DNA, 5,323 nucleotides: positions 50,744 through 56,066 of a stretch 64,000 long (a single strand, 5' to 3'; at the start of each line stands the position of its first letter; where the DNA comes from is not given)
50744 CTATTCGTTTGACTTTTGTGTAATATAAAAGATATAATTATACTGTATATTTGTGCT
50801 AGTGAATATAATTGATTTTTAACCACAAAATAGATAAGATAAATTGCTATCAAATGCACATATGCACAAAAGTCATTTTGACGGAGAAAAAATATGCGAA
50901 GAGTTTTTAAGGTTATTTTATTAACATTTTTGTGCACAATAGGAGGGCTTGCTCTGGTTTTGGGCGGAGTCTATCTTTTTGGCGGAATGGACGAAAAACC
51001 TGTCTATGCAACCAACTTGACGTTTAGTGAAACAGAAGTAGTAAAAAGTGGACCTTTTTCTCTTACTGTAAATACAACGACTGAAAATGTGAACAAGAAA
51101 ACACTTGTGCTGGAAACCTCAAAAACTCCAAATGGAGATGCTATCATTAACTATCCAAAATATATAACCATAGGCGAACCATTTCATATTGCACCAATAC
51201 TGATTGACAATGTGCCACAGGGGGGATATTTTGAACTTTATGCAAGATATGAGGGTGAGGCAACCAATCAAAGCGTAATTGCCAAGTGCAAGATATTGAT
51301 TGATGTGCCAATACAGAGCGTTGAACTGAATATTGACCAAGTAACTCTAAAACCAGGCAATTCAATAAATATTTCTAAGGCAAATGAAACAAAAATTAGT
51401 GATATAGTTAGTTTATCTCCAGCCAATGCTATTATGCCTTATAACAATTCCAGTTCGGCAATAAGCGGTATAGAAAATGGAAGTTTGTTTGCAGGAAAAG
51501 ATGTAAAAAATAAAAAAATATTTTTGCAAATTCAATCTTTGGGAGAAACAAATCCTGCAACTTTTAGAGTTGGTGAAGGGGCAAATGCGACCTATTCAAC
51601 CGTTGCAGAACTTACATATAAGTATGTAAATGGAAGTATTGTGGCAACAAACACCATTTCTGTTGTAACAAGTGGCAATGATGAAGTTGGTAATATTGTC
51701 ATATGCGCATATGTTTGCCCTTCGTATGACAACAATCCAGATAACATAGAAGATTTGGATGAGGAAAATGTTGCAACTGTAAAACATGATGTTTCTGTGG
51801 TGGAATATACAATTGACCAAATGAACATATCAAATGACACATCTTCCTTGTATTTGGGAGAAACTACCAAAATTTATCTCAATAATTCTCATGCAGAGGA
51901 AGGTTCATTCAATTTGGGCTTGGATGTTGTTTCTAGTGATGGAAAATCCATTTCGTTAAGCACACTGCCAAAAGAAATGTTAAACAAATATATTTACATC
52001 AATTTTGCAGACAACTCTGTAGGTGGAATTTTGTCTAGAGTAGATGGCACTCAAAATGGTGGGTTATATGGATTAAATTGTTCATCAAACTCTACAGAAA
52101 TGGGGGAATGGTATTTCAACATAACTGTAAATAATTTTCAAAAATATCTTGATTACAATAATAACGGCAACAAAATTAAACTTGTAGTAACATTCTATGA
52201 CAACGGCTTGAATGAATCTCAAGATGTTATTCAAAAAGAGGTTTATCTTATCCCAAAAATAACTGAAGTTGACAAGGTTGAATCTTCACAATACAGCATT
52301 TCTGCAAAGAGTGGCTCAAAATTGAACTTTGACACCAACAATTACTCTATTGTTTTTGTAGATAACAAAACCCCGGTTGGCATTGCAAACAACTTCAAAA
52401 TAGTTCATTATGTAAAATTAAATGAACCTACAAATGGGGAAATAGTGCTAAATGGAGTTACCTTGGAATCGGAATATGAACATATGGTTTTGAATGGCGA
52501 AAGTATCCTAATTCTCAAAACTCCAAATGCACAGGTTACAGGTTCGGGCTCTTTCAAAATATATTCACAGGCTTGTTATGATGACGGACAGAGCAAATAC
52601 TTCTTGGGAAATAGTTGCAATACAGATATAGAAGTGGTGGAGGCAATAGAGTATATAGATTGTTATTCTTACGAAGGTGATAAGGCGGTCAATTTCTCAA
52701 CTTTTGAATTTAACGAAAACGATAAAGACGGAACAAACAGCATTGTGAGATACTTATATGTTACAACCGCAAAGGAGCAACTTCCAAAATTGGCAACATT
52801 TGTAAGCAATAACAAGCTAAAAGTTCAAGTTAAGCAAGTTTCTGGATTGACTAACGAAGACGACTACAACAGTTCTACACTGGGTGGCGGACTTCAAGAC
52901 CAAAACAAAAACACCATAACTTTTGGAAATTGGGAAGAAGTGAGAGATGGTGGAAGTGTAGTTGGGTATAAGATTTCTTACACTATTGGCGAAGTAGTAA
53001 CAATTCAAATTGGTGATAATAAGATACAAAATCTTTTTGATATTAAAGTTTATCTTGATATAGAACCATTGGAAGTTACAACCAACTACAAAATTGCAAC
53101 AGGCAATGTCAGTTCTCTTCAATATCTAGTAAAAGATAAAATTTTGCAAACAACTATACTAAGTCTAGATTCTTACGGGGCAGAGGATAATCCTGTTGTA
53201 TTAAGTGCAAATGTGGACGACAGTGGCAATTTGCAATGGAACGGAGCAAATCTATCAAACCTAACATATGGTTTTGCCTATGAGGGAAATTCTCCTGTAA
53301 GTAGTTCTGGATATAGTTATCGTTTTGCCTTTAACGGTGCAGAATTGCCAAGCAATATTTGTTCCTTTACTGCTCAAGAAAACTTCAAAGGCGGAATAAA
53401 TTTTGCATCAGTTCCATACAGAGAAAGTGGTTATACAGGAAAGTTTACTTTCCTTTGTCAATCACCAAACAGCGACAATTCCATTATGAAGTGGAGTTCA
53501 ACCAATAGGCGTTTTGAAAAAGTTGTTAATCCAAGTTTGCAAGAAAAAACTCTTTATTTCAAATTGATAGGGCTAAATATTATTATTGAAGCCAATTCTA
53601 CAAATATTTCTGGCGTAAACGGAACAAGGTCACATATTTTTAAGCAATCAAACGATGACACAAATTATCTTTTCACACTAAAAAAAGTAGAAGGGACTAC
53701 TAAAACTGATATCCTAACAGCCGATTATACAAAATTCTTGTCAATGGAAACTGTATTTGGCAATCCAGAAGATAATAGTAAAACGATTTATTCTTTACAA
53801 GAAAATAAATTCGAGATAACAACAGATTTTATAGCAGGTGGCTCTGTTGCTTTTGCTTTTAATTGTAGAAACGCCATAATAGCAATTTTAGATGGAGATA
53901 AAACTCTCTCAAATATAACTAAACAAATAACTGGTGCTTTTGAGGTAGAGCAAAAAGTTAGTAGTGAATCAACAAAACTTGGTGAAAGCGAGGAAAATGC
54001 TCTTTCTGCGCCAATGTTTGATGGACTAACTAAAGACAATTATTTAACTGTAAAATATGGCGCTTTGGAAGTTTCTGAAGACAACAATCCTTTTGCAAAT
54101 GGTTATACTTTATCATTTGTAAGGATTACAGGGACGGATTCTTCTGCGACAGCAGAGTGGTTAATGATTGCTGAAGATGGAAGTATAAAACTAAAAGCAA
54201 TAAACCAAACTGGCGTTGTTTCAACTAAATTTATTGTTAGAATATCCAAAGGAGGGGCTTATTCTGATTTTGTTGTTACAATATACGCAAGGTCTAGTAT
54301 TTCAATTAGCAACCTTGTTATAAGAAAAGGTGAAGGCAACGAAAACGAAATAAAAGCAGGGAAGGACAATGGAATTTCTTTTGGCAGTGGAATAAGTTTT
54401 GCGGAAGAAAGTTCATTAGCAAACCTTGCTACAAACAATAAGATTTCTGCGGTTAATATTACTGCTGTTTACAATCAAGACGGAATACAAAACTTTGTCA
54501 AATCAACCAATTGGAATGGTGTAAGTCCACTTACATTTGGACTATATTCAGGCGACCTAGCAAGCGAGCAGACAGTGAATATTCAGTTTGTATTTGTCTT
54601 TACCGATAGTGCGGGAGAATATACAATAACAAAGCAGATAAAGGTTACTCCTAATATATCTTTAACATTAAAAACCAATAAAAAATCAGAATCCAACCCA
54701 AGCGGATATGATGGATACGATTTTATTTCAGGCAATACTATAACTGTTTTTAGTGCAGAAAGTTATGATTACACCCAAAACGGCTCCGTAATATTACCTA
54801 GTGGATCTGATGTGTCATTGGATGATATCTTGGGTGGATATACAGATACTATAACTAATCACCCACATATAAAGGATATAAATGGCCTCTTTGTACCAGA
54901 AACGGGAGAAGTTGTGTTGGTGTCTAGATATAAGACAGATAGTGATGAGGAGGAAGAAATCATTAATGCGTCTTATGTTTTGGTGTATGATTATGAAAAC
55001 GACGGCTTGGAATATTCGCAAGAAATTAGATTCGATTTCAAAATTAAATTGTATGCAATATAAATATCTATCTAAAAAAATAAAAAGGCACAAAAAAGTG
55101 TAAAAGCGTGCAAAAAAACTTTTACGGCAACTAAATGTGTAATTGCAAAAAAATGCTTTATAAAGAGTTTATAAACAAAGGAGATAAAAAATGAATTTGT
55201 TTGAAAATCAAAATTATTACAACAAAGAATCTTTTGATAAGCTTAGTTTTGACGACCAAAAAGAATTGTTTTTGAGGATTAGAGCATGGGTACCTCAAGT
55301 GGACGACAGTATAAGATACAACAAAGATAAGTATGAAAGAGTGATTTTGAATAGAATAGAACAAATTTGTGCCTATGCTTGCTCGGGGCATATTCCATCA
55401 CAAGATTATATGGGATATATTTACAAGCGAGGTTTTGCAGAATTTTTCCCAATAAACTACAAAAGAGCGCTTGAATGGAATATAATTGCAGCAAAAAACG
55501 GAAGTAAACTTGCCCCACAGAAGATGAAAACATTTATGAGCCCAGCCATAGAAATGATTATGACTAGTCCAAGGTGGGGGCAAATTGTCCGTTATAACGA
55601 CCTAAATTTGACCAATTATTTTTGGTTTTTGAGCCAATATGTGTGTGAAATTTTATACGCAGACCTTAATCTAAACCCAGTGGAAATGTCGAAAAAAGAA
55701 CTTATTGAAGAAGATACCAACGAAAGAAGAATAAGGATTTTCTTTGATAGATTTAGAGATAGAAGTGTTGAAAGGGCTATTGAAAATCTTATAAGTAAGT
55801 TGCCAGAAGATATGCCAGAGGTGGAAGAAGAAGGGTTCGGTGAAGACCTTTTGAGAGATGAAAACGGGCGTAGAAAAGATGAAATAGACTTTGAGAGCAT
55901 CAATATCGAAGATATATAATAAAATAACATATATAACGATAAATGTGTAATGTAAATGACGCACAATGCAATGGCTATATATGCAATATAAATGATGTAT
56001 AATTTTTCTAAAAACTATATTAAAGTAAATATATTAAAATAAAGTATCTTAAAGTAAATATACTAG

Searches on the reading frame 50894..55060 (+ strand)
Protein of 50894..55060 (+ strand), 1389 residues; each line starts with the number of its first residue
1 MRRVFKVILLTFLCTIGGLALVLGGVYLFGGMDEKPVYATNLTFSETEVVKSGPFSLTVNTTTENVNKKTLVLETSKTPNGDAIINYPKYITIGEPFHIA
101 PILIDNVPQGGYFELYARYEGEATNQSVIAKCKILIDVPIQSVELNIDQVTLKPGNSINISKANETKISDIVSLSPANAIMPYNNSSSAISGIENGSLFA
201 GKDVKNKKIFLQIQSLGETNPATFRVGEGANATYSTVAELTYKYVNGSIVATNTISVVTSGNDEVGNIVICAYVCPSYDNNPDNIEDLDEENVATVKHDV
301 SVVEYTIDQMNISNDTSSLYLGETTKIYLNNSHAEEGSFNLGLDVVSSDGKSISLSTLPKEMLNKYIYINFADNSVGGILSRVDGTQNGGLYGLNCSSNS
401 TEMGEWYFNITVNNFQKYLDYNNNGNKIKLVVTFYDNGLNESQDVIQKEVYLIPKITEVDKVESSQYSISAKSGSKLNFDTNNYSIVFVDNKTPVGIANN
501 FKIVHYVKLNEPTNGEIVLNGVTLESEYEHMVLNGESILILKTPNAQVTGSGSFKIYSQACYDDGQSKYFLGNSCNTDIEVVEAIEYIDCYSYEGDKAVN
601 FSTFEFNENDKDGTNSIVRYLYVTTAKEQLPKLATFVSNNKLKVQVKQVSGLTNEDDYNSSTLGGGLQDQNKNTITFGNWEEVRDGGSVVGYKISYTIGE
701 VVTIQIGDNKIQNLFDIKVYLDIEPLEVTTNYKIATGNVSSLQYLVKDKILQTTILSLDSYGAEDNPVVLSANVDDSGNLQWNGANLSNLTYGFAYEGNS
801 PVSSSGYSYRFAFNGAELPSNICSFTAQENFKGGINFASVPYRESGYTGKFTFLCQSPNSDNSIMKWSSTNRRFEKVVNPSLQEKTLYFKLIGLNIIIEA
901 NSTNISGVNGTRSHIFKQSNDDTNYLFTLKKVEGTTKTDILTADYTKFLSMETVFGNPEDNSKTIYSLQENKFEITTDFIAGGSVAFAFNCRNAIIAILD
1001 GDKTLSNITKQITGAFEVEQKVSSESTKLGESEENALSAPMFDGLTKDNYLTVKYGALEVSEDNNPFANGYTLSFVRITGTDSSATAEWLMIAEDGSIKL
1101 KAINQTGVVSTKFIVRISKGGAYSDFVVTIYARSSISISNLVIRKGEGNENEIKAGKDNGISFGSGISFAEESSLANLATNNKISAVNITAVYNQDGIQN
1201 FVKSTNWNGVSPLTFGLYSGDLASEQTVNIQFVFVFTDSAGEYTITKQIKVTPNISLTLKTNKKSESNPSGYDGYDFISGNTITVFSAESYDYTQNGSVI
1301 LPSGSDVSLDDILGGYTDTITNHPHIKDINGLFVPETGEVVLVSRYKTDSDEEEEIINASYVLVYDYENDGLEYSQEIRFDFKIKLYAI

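Call 44: search_protein_families(library=pfam, proteins=[window:50894-55060:+], max_evalue=0.01)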
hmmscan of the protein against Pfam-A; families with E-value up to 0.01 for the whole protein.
window:50894-55060:+ (1389 aa): 1 family
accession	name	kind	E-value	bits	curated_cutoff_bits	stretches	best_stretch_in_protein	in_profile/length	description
PF14135.11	DUF4302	-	0.00028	21.3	27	1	457-522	66-133/241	Domain of unknown function (DUF4302)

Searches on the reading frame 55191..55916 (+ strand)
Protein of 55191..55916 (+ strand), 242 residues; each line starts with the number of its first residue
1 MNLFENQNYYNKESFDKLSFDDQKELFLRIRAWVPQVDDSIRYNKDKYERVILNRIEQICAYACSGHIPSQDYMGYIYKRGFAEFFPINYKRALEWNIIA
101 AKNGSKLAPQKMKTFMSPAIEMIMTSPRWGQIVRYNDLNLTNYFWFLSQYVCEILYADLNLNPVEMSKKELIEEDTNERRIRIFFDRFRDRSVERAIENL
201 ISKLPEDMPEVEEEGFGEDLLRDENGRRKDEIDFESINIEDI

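Call 44: search_protein_families(library=pfam, proteins=[window:55191-55916:+], max_evalue=0.01)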
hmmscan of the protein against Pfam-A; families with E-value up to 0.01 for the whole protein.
window:55191-55916:+ (242 aa): 1 family
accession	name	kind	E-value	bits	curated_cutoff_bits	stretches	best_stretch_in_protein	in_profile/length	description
PF15503.11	PPP1R35_C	-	0.0029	18.2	27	1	160-220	60-122/140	Protein phosphatase 1 regulatory subunit 35 C-terminus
